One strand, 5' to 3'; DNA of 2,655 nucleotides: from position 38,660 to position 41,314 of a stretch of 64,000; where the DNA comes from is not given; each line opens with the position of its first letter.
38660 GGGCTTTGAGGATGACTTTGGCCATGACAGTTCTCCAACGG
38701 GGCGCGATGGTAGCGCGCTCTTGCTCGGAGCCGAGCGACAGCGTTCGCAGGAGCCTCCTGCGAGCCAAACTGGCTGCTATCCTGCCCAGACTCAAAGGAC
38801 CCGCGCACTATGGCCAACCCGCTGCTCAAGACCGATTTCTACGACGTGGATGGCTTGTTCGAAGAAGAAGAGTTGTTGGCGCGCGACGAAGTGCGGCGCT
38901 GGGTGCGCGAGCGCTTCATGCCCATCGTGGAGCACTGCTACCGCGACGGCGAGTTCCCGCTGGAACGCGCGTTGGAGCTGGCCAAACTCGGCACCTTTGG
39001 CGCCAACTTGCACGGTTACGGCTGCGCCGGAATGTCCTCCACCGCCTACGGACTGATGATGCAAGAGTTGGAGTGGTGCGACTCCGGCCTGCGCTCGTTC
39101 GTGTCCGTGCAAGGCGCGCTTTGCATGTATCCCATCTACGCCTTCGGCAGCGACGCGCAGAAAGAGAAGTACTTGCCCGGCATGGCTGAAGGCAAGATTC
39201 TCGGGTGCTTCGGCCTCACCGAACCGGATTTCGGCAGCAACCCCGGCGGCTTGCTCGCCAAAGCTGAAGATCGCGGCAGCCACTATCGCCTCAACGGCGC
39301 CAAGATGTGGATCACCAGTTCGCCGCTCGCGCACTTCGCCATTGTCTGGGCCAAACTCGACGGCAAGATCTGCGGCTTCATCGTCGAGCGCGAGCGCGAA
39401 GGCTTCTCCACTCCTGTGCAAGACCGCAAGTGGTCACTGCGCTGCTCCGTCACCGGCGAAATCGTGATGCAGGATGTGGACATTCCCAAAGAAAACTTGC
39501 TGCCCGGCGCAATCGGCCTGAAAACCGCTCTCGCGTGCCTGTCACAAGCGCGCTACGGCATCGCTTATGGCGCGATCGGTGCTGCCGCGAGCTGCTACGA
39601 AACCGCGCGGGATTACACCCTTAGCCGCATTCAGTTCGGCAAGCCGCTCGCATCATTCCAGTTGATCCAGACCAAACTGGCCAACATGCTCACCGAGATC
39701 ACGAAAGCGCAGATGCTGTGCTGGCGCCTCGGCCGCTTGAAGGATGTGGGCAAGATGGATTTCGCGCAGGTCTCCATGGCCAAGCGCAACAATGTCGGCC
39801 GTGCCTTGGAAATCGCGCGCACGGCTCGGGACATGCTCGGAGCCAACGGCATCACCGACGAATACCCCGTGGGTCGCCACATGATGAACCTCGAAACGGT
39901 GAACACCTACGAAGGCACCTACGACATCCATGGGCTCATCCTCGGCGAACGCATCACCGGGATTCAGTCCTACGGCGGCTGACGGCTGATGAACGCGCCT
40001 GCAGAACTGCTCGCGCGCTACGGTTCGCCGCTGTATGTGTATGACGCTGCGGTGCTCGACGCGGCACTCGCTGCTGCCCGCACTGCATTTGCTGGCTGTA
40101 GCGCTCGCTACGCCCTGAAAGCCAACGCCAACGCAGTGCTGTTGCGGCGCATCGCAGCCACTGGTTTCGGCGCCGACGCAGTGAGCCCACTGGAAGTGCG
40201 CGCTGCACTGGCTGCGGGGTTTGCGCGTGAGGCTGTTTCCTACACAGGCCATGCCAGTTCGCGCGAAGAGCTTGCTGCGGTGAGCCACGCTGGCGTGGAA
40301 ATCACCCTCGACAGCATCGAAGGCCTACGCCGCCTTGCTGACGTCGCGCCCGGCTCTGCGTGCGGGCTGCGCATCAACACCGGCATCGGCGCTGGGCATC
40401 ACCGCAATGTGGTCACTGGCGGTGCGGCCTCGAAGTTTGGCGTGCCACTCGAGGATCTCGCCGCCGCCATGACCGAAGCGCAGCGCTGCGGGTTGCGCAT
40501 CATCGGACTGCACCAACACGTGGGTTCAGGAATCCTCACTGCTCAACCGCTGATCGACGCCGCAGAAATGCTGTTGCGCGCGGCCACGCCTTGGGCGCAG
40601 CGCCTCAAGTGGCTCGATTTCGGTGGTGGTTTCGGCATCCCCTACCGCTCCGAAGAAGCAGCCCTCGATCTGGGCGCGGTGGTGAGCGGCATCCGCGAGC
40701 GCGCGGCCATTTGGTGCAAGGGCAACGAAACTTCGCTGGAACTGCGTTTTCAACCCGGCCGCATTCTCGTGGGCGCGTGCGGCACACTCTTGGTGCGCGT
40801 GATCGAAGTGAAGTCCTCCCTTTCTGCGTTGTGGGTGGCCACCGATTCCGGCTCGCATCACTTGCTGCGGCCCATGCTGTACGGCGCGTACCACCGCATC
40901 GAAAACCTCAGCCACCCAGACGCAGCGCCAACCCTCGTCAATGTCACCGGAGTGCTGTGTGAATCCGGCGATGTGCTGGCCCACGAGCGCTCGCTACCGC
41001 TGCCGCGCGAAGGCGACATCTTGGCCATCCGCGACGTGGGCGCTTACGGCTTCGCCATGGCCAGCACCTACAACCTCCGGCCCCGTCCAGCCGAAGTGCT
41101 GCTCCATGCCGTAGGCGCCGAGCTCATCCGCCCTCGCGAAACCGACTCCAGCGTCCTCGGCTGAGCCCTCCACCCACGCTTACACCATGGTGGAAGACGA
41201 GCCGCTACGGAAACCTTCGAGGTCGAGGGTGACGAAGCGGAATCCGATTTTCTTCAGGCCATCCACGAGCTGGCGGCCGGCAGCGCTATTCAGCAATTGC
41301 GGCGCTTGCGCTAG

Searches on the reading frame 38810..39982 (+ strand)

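Call 27: search_protein_families(library=pfam, proteins=[window:38810-39982:+], max_evalue=0.00001)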
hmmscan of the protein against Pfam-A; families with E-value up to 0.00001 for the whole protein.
window:38810-39982:+ (390 aa): 4 families
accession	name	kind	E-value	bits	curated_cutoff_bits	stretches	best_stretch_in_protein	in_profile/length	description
PF00441.29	Acyl-CoA_dh_1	-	3.2e-34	118.7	22.4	1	236-382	3-149/150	Acyl-CoA dehydrogenase, C-terminal domain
PF02771.21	Acyl-CoA_dh_N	-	1.1e-29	103.5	22.9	1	19-129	2-113/113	Acyl-CoA dehydrogenase, N-terminal domain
PF02770.24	Acyl-CoA_dh_M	-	7.9e-16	58.5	33.3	1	133-223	1-97/97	Acyl-CoA dehydrogenase, middle domain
PF08028.16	Acyl-CoA_dh_2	-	1.4e-11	45.2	22.7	1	250-369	2-131/134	Acyl-CoA dehydrogenase, C-terminal domain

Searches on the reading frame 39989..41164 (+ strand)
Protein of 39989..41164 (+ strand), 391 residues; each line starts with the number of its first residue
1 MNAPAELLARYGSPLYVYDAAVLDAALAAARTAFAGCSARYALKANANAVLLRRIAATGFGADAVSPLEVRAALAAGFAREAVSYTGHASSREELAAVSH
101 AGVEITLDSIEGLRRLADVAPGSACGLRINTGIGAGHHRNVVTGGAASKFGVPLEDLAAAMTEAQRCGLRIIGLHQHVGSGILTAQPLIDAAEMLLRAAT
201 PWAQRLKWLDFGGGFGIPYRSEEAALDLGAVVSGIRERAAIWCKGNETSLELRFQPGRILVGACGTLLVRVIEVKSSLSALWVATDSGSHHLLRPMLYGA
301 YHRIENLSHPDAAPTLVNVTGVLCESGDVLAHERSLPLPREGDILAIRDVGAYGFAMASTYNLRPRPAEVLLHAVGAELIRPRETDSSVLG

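Call 27: search_protein_families(library=pfam, proteins=[window:39989-41164:+], max_evalue=0.00001)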
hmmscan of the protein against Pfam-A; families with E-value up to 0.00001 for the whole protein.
window:39989-41164:+ (391 aa): 3 families
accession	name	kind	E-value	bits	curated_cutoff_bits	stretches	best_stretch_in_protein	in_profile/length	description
PF02784.22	Orn_Arg_deC_N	-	2.2e-46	158.7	23.4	1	25-261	6-246/247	Pyridoxal-dependent decarboxylase, pyridoxal binding domain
PF00278.28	Orn_DAP_Arg_deC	-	1e-21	77.4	23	1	15-351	1-95/95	Pyridoxal-dependent decarboxylase, C-terminal sheet domain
PF01168.26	Ala_racemase_N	-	6e-07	29.8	24.1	1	27-180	10-158/220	Alanine racemase, N-terminal domain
